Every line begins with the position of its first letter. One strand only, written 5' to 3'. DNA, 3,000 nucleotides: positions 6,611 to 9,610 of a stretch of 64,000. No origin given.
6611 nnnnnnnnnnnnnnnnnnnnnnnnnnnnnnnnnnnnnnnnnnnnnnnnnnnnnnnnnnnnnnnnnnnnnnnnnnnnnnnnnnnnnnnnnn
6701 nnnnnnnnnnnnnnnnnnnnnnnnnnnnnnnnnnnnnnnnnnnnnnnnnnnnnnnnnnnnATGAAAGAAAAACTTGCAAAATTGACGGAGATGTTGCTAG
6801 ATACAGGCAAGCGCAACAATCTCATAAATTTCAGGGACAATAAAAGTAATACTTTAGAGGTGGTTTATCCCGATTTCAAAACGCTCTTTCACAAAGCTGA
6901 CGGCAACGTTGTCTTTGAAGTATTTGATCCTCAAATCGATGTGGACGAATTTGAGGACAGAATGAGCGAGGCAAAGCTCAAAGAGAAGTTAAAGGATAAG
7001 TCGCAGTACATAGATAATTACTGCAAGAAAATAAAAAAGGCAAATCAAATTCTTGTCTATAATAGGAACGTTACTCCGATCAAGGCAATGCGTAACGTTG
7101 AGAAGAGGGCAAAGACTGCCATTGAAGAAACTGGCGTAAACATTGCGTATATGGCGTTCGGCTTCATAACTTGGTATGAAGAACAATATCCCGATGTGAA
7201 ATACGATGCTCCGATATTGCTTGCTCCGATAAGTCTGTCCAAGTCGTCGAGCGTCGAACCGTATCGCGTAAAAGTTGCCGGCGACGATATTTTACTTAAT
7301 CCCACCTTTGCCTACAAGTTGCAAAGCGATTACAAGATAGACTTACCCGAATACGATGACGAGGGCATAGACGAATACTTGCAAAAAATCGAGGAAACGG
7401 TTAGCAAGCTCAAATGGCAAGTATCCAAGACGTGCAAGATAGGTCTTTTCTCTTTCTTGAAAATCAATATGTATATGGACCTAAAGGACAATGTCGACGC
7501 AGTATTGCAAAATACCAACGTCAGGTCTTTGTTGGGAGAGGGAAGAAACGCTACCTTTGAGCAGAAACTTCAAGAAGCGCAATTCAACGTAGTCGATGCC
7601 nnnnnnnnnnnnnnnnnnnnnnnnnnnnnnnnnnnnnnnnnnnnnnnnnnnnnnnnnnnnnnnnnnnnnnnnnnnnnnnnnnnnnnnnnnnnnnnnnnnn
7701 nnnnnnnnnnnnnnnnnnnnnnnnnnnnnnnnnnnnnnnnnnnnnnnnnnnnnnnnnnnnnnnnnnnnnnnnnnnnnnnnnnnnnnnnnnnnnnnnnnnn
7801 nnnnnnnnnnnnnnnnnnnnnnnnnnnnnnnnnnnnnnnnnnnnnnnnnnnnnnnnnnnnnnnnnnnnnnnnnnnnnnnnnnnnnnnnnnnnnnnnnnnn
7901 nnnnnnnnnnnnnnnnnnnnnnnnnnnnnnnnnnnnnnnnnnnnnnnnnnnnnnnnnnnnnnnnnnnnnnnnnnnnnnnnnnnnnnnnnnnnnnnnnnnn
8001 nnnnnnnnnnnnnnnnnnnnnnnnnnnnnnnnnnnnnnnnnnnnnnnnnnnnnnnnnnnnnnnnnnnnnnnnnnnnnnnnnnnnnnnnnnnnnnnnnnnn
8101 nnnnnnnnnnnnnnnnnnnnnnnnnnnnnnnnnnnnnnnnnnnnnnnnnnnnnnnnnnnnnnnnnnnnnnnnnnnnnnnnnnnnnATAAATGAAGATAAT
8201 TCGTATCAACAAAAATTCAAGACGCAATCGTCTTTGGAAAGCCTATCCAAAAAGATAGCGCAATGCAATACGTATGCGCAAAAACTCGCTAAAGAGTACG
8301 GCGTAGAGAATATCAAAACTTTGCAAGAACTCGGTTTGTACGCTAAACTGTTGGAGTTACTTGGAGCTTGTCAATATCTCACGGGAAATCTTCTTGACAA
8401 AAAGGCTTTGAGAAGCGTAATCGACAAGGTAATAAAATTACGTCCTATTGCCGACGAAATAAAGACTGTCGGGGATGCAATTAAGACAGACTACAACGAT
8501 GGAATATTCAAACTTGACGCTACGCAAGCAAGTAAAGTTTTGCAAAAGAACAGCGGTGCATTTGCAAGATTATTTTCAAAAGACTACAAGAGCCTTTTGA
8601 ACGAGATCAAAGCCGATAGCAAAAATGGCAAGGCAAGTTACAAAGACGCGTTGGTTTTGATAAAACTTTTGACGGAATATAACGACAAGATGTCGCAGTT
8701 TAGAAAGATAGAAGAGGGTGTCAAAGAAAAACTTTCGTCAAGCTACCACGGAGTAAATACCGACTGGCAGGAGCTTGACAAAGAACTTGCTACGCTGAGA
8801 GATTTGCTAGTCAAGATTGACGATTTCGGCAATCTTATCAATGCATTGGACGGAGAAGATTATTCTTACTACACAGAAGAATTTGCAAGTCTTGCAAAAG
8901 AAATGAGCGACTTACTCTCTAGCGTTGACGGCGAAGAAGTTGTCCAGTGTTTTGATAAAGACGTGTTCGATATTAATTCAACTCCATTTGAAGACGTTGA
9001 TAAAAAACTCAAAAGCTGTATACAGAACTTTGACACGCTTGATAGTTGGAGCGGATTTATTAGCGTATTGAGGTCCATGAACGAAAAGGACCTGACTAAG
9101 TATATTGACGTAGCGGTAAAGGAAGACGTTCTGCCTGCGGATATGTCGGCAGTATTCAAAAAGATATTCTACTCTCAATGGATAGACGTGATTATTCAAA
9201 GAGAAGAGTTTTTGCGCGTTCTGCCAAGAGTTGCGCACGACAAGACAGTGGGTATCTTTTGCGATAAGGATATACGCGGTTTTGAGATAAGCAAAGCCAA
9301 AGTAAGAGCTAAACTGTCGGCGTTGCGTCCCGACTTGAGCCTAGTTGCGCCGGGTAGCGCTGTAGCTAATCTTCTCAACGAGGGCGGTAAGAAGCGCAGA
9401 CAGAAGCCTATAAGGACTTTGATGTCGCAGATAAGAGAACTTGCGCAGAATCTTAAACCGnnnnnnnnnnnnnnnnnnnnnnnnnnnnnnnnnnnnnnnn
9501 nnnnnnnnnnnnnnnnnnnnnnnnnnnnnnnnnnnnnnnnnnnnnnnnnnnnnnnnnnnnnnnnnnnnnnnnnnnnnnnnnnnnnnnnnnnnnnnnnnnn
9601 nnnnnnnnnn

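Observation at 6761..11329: Stand-alone 1,522-aa helicase-nuclease fusion (DUF4011-like N-terminus, Upf1-like SF1 helicase, PD-(D/E)xK DUF559/Vsr-like domain, DUF3320-like tail): candidate single-gene defence module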

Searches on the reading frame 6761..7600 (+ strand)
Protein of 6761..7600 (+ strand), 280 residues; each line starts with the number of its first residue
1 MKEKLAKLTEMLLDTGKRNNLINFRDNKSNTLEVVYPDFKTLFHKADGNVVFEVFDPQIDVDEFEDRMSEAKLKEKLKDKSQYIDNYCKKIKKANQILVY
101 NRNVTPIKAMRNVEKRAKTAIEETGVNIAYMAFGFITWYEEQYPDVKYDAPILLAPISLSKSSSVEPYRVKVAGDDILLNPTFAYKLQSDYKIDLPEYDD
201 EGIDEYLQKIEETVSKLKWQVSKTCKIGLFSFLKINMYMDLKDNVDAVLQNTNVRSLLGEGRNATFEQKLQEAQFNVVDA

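Call 54: predict_structure(alignment_id=A2)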
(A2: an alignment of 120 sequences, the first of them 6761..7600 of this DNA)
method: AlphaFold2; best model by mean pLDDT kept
length: 280 residues; sequences in the alignment: 120
mean_pLDDT: 86.6   pTM: 0.81
mean pLDDT of the five models: 86.6, 86.2, 85.8, 85.7, 85.1
residues with pLDDT >= 90: 152; 70-90: 98; 50-70: 22; < 50: 8
segments of 3 or more residues with pLDDT < 50: 274-280
pLDDT, mean of each block of 10 residues (from residue 1): 83 66 87 97 91 92 71 89 95 95 93 95 91 96 90 96 90 89 89 92 95 96 96 83 89 79 56 43
secondary structure, 60 per line:
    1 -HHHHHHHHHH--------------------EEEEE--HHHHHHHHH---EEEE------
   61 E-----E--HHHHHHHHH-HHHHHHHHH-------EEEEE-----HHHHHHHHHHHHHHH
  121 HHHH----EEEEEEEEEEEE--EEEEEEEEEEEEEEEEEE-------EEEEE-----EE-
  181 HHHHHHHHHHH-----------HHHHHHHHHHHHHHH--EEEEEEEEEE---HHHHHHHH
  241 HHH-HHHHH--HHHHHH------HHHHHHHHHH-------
elements in order: H2-11 E32-36 H39-47 E51-54 H70-78 H80-88 E96-100 H106-124 E129-140 E143-160 E168-172 H181-191 H203-217 E220-229 H233-243 H245-249 H252-257 H264-273

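Call 57: fold_search(model_id=the predicted structure, library=pdb)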
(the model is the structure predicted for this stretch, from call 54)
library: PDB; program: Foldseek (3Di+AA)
matches with E <= 10: 640; with E <= 0.001: 0
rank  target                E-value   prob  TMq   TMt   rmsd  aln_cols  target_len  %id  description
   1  8fbp_V                1.8e-02  0.09  0.10  0.09  17.4       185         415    6  Glutamine synthetase from Pseudomonas aeruginosa, filament double-unit in compressed conformation (released 2024-02-14)
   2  8oon_F                1.9e-02  0.08  0.12  0.09  20.6       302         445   10  Glutamine synthetase from Methanothermococcus thermolithotrophicus at a resolution of 2.43 A (released 2024-01-24)
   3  8fbp_M                2.5e-02  0.09  0.10  0.08  17.1       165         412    7  Glutamine synthetase from Pseudomonas aeruginosa, filament double-unit in compressed conformation (released 2024-02-14)
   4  8fbp_D                2.5e-02  0.09  0.10  0.08  17.1       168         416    7  Glutamine synthetase from Pseudomonas aeruginosa, filament double-unit in compressed conformation (released 2024-02-14)
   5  5zlp_E                2.5e-02  0.08  0.10  0.07  20.3       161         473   12  Crystal structure of glutamine synthetase from helicobacter pylori (released 2018-08-29)
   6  5zlp_J                2.5e-02  0.07  0.10  0.07  20.1       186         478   10  Crystal structure of glutamine synthetase from helicobacter pylori (released 2018-08-29)
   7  8fbp_J                2.8e-02  0.08  0.10  0.08  17.4       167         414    7  Glutamine synthetase from Pseudomonas aeruginosa, filament double-unit in compressed conformation (released 2024-02-14)
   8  7w85_A                3.0e-02  0.09  0.10  0.07  17.8       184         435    7  Structural of the filamentous Escherichia coli glutamine synthetase (released 2022-04-06)
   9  8fbp_O                3.2e-02  0.08  0.10  0.08  17.2       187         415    7  Glutamine synthetase from Pseudomonas aeruginosa, filament double-unit in compressed conformation (released 2024-02-14)
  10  8fbp_I                3.2e-02  0.08  0.10  0.08  17.3       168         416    7  Glutamine synthetase from Pseudomonas aeruginosa, filament double-unit in compressed conformation (released 2024-02-14)
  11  8fbp_A                3.6e-02  0.10  0.10  0.08  17.1       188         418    7  Glutamine synthetase from Pseudomonas aeruginosa, filament double-unit in compressed conformation (released 2024-02-14)
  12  8oon_A                3.8e-02  0.16  0.12  0.08  18.6       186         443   10  Glutamine synthetase from Methanothermococcus thermolithotrophicus at a resolution of 2.43 A (released 2024-01-24)
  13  8fbp_E                3.8e-02  0.08  0.10  0.08  16.9       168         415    7  Glutamine synthetase from Pseudomonas aeruginosa, filament double-unit in compressed conformation (released 2024-02-14)
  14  8fbp_H                4.0e-02  0.08  0.10  0.08  17.4       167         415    6  Glutamine synthetase from Pseudomonas aeruginosa, filament double-unit in compressed conformation (released 2024-02-14)
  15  8oon_D                4.3e-02  0.15  0.12  0.08  17.1       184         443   11  Glutamine synthetase from Methanothermococcus thermolithotrophicus at a resolution of 2.43 A (released 2024-01-24)
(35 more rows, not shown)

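Call 89: search_protein_representatives(protein=window:6761-7600:+)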
Query: 280 residues. Proteins with E-value up to 0.001 (for the whole library): 5621; up to 1e-10: 3362; up to 1e-30: 237. The best 150 are listed.
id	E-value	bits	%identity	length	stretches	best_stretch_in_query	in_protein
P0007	2.1e-149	512.6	83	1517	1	1-280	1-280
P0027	2.8e-86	305.7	58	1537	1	3-262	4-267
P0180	1.9e-82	293.2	53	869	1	5-272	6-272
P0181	7.5e-79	281.4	52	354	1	4-261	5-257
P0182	1.7e-76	273.7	53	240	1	3-238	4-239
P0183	4.9e-76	272.1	50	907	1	5-265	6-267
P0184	1.4e-75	270.6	50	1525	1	2-259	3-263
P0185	2.7e-73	263.1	48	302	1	2-263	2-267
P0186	7.0e-73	261.8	51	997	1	2-261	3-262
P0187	2.1e-72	260.3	51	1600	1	3-262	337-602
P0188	4.3e-70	252.7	48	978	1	3-262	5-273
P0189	7.9e-70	251.8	49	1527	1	3-260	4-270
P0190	2.1e-69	250.4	49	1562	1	5-260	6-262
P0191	1.2e-67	244.7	47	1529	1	4-272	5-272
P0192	2.0e-67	243.9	45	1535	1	3-264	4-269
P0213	1.1e-56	208.7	42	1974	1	2-263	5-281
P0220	8.8e-55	202.5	46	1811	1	4-260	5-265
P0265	1.1e-38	149.7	36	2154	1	3-261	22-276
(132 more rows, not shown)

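Call 90: search_protein_families(library=ncbifam, proteins=[P0187, P0213, P0220, P0265], max_evalue=1e-20)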
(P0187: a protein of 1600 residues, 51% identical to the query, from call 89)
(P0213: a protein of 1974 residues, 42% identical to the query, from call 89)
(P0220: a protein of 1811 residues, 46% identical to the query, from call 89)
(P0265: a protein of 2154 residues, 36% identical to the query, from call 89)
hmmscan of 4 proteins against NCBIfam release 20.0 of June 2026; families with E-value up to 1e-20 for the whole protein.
P0187 (1600 aa): 2 families
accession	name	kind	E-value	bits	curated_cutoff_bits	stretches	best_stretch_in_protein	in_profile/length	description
NF058533.1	antiphage_ProA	equivalog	0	1014.7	1500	1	308-1585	328-1616/1903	anti-phage protein ProA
NF042953.1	Hhe_antiphage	equivalog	3.7e-213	710.9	2000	2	1083-1585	1090-1593/1797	DUF4011 domain-containing anti-phage protein Hhe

P0213 (1974 aa): 3 families
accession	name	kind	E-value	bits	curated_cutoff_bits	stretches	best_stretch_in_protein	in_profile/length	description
NF058533.1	antiphage_ProA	equivalog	0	1115.8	1500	1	3-1935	355-1899/1903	anti-phage protein ProA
NF042953.1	Hhe_antiphage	equivalog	5.7e-233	776.6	2000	1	12-1632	6-1696/1797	DUF4011 domain-containing anti-phage protein Hhe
TIGR00376.1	TIGR00376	hypoth_equivalog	2.1e-21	76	348.9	0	303-400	158-255/639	IGHMBP2 family helicase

P0220 (1811 aa): 4 families
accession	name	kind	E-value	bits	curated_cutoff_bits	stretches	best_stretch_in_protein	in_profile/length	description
NF058533.1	antiphage_ProA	equivalog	0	1167.9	1500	2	619-1777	850-1899/1903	anti-phage protein ProA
NF042953.1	Hhe_antiphage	equivalog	1.5e-231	771.8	2000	1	80-1608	103-1685/1797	DUF4011 domain-containing anti-phage protein Hhe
NF040671.1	PLuB_AAA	exception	2.2e-28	98.3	999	0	1198-1458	959-1231/1256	PLuB system helicase-like protein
TIGR00376.1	TIGR00376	hypoth_equivalog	4.7e-24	84.8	348.9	0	1197-1307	360-458/639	IGHMBP2 family helicase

P0265 (2154 aa): 3 families
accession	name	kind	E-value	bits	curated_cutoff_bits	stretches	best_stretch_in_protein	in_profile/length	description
NF058533.1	antiphage_ProA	equivalog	0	1192.1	1500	2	1291-2116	1073-1903/1903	anti-phage protein ProA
NF042953.1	Hhe_antiphage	equivalog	3.4e-236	787.3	2000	2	1335-1937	1096-1687/1797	DUF4011 domain-containing anti-phage protein Hhe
TIGR00376.1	TIGR00376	hypoth_equivalog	2.4e-24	85.8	348.9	0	280-380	141-234/639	IGHMBP2 family helicase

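Call 91: search_protein_families(library=padloc, proteins=[P0213, P0220], max_evalue=1e-50)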
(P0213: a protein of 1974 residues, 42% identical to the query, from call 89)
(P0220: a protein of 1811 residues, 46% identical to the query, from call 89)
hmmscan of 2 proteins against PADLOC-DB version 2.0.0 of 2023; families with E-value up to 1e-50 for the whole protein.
P0213 (1974 aa): 2 families
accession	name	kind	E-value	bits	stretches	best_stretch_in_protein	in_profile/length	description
PDLC05009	PDC-S37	-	0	1227.3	2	812-1968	540-1545/1550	-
PDLC02194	Hhe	-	3.8e-159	529.7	1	1049-1605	1211-1769/1911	-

P0220 (1811 aa): 2 families
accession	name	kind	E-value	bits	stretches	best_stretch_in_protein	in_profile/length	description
PDLC05009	PDC-S37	-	0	1318.2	2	881-1806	619-1543/1550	-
PDLC02194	Hhe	-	4.3e-163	542.8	1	1042-1600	1218-1777/1911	-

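Call 94: fold_search(model_id=the predicted structure, library=viral)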
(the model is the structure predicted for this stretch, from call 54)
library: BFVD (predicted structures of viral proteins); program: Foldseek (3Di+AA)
matches with E <= 10: 730; with E <= 0.001: 1
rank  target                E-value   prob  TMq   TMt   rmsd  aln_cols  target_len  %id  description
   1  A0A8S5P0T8            2.4e-04  0.99  0.24  0.16  12.0       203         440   11  AAA domain protein [Myoviridae sp. ctakU3]
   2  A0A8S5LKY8            3.3e-02  0.14  0.16  0.14  19.7       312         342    9  Uncharacterized protein [Siphoviridae sp. ctKcB20]
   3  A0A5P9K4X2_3          1.0e-01  0.04  0.11  0.04  26.1       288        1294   11  Replicase polyprotein 1ab [Serpentovirinae sp.]
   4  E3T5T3                1.1e-01  0.04  0.09  0.09  18.4       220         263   12  Uncharacterized protein [Cafeteria roenbergensis virus (strain BV-PW1)]
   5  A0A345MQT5            1.1e-01  0.04  0.13  0.09  19.2       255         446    8  (no name in the UniProt tables at hand)
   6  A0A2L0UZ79            1.5e-01  0.14  0.14  0.12  16.9       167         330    8  Uncharacterized protein [Agrobacterium phage Atu_ph07]
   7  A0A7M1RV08            1.7e-01  0.03  0.10  0.12  18.4       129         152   10  Uncharacterized protein [uncultured phage cr130_1]
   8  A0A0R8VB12            1.9e-01  0.10  0.12  0.20  13.3       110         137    9  (no name in the UniProt tables at hand)
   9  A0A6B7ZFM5            1.9e-01  0.08  0.15  0.16  17.6       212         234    9  Uncharacterized protein [Klebsiella phage N1M2]
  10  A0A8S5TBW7            2.4e-01  0.09  0.09  0.19  16.4       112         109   10  Uncharacterized protein [Siphoviridae sp. ctw757]
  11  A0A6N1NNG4            2.4e-01  0.08  0.11  0.11  19.9       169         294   13  Putative translation factor [Tupanvirus soda lake]
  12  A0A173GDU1            2.4e-01  0.07  0.11  0.15  16.6       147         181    8  Uncharacterized protein [Erwinia phage vB_EamM_Simmy50]
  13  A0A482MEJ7            2.6e-01  0.06  0.11  0.20  13.3       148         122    8  (no name in the UniProt tables at hand)
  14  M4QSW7                2.6e-01  0.05  0.11  0.15  14.0       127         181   10  (no name in the UniProt tables at hand)
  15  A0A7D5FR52            2.6e-01  0.02  0.08  0.09  18.6       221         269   11  (no name in the UniProt tables at hand)
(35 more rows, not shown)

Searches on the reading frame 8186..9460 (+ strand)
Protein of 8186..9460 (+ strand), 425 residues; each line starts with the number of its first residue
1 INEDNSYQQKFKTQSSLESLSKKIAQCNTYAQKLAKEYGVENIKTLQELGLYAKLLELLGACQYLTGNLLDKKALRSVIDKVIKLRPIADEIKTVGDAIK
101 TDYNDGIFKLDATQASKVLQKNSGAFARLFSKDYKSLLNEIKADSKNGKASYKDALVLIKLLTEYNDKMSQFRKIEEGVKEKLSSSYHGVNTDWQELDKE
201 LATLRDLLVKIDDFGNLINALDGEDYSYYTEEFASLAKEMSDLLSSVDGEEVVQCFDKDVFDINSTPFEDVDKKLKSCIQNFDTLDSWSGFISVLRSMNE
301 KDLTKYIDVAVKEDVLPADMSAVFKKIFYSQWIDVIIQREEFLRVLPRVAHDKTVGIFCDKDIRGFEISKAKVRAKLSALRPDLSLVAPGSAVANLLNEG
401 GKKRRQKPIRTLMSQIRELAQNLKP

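Call 50: search_protein_families(library=pfam, proteins=[window:8186-9460:+], max_evalue=0.1)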
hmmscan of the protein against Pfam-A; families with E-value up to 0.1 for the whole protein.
window:8186-9460:+ (425 aa): 0 families
